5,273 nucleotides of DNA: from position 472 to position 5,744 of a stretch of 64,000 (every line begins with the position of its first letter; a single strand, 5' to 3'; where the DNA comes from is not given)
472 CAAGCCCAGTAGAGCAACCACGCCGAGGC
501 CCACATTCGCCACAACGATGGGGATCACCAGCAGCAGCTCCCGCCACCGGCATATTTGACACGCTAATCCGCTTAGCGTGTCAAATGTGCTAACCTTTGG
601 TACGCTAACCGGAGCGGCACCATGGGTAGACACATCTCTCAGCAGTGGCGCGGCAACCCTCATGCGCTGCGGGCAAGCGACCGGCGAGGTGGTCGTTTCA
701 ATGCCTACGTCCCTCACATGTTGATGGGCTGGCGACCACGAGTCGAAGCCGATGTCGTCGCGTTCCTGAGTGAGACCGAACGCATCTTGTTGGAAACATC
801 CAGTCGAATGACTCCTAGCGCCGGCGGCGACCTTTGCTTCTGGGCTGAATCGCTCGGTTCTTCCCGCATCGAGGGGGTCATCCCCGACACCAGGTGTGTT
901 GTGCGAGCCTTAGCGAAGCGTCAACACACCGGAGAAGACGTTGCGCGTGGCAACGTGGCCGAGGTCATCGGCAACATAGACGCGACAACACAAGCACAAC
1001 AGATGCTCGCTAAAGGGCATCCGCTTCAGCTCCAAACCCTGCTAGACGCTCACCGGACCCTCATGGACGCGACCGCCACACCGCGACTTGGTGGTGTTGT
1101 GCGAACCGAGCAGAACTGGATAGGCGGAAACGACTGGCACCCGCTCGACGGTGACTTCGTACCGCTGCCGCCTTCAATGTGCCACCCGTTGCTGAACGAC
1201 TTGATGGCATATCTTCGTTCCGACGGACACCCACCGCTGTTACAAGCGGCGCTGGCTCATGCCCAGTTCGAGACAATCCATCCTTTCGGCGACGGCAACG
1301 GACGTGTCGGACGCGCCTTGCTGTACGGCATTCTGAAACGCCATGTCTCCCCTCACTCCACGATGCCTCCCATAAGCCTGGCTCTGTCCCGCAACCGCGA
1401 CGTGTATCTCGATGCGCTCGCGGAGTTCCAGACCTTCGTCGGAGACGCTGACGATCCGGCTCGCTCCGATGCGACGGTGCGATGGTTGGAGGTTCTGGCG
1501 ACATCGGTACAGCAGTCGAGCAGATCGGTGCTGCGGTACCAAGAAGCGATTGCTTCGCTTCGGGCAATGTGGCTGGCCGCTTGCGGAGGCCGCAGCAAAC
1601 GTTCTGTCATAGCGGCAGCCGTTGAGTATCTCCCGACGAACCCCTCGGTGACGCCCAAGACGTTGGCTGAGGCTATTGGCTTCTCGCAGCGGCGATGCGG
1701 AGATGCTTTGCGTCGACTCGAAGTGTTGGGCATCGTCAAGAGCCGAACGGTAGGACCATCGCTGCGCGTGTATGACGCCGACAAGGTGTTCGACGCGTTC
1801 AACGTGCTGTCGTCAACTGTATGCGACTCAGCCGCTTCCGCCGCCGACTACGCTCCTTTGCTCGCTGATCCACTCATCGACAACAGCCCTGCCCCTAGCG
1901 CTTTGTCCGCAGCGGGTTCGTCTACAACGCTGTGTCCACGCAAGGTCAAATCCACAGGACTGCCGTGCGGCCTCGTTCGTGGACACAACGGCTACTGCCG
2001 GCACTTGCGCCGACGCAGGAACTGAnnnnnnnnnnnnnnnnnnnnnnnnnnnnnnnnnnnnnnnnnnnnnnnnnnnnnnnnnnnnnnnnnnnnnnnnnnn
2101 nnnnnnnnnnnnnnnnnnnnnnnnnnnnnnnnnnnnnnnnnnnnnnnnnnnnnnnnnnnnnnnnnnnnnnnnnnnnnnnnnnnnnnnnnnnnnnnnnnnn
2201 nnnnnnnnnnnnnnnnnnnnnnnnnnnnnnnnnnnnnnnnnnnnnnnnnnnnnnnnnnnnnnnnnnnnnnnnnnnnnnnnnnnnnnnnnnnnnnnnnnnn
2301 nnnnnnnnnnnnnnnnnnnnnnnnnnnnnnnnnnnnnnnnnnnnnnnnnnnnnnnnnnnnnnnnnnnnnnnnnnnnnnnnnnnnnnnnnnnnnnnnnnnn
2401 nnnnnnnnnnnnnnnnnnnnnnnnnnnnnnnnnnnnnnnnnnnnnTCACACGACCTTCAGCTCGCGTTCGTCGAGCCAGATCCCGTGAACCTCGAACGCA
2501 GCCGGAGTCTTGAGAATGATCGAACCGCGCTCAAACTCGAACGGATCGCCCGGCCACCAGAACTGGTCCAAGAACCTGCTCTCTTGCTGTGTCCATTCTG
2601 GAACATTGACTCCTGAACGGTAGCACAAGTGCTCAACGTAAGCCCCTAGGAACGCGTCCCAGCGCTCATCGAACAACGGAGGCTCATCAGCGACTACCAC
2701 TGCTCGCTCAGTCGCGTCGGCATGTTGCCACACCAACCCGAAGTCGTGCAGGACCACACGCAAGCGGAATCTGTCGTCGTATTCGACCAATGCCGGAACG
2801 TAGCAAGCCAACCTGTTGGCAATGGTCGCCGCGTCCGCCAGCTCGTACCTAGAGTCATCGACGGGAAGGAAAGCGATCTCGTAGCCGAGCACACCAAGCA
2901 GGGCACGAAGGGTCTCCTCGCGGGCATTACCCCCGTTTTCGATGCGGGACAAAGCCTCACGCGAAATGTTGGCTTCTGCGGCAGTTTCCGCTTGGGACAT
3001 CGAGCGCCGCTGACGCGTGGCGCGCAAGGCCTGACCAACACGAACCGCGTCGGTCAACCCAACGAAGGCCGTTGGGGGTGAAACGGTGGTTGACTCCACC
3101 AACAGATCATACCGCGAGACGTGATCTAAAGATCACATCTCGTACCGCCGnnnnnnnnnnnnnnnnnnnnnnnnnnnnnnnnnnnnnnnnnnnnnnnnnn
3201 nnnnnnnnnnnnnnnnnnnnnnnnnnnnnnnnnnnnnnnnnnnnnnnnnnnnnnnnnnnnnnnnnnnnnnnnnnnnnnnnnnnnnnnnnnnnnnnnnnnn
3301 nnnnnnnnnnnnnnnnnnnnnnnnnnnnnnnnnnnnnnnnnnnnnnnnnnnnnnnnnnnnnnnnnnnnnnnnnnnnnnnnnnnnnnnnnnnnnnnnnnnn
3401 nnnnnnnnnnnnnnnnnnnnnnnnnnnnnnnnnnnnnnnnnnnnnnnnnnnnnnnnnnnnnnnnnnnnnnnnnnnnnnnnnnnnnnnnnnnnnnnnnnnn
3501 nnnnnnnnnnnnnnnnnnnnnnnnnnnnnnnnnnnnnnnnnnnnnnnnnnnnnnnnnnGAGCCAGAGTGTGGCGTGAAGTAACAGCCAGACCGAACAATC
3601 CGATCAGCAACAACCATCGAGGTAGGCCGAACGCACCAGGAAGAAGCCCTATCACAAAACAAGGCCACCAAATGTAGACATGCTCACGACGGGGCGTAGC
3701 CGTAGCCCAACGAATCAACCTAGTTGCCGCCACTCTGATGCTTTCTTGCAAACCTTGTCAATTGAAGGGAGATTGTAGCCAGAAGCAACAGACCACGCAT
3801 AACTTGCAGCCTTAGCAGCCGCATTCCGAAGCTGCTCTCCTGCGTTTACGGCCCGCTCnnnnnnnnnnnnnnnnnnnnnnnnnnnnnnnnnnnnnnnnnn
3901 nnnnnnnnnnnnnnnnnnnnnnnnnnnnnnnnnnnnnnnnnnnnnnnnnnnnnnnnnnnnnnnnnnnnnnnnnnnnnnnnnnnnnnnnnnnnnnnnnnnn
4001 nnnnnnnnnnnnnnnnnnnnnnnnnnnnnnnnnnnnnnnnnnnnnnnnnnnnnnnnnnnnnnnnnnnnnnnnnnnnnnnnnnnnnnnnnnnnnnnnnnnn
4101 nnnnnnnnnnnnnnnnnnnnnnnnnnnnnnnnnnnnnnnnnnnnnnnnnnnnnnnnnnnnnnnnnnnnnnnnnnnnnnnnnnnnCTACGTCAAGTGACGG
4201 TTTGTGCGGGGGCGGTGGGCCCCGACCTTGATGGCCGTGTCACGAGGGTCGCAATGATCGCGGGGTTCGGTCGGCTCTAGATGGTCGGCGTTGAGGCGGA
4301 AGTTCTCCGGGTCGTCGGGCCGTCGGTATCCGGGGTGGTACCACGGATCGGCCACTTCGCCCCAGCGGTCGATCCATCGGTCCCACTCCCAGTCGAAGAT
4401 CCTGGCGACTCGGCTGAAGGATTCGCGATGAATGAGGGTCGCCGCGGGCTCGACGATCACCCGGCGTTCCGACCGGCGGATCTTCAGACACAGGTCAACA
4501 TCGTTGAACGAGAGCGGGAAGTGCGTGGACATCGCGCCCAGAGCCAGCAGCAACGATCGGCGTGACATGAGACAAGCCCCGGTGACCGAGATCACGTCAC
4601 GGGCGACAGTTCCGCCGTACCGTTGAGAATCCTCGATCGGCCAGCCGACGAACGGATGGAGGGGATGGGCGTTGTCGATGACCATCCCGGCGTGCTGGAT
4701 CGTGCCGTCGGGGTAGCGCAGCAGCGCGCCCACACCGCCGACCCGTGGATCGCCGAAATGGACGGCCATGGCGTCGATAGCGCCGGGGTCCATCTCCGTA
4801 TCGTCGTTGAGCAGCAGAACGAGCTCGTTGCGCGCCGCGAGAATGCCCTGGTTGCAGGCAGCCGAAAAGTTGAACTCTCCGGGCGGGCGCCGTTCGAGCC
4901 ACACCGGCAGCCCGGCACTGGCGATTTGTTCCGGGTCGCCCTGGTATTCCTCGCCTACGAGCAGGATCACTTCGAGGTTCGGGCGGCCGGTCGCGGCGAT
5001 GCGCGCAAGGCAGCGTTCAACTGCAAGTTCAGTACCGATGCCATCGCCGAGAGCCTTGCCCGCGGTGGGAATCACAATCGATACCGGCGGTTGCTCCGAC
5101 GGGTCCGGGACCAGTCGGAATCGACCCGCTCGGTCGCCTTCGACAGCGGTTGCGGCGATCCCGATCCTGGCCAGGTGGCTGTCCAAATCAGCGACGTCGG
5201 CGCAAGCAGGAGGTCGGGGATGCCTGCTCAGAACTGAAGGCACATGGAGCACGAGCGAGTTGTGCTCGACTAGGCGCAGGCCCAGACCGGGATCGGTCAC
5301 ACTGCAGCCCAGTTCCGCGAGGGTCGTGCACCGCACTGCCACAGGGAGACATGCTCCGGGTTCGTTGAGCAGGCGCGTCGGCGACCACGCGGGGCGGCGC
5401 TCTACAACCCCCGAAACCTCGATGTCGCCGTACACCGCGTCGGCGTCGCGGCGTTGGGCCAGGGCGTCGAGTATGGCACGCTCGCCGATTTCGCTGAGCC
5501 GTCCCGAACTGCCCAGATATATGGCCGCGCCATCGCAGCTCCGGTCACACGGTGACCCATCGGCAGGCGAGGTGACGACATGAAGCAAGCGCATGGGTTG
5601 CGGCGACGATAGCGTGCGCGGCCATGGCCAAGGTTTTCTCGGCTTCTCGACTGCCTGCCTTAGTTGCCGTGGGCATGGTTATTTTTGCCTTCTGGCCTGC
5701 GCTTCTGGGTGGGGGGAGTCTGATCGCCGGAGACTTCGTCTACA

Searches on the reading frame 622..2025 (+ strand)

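Call 7: search_protein_families(library=pfam, proteins=[window:622-2025:+], max_evalue=0.001)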
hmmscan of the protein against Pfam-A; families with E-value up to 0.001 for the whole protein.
window:622-2025:+ (467 aa): 1 family
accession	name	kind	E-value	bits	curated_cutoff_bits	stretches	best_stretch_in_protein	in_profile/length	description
PF02661.23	Fic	-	3.1e-18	66.8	24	1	134-235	1-90/93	Fic/DOC family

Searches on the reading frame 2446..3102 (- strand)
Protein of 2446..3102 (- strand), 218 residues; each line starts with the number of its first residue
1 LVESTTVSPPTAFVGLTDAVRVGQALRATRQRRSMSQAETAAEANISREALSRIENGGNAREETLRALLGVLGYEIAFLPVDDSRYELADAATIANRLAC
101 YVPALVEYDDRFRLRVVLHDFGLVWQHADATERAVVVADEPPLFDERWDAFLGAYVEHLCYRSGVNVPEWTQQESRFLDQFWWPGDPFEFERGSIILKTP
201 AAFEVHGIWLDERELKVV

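Call 7: search_protein_families(library=pfam, proteins=[window:2446-3102:-], max_evalue=0.001)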
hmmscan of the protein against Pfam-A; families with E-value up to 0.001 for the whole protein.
window:2446-3102:- (218 aa): 3 families
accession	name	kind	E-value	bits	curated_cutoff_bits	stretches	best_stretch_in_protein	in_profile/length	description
PF01381.28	HTH_3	-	2.5e-11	43.9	23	1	26-79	1-55/55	Helix-turn-helix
PF13560.12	HTH_31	-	1.3e-08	35.4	27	1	22-73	2-55/64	Helix-turn-helix domain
PF12844.13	HTH_19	-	0.00021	21.6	30.2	1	23-66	1-45/64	Helix-turn-helix domain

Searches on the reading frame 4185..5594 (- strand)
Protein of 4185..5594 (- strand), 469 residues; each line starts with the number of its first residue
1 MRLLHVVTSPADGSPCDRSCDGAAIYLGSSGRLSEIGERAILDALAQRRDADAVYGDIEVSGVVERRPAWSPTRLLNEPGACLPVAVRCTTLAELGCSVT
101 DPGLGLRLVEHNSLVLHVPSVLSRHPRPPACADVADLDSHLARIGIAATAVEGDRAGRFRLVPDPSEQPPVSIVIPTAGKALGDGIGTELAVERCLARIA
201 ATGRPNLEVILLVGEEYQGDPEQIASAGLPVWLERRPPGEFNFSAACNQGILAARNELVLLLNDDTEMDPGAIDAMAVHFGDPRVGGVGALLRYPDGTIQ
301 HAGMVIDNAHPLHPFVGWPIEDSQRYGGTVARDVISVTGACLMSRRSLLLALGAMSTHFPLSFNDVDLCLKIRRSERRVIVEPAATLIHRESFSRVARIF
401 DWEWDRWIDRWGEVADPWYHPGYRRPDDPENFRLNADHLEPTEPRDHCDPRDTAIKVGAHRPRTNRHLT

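Call 7: search_protein_families(library=pfam, proteins=[window:4185-5594:-], max_evalue=0.001)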
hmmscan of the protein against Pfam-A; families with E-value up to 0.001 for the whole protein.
window:4185-5594:- (469 aa): 3 families
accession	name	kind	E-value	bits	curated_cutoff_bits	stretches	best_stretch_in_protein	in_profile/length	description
PF13641.12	Glyco_tranf_2_3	-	3.2e-10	40.9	27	1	169-397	1-217/230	Glycosyltransferase like family 2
PF00535.33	Glycos_transf_2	-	2.2e-09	37.9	23.3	1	172-348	1-163/168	Glycosyl transferase family 2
PF13506.12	Glyco_transf_21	-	0.00034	20.6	21.7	1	246-400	21-170/174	Glycosyl transferase family 21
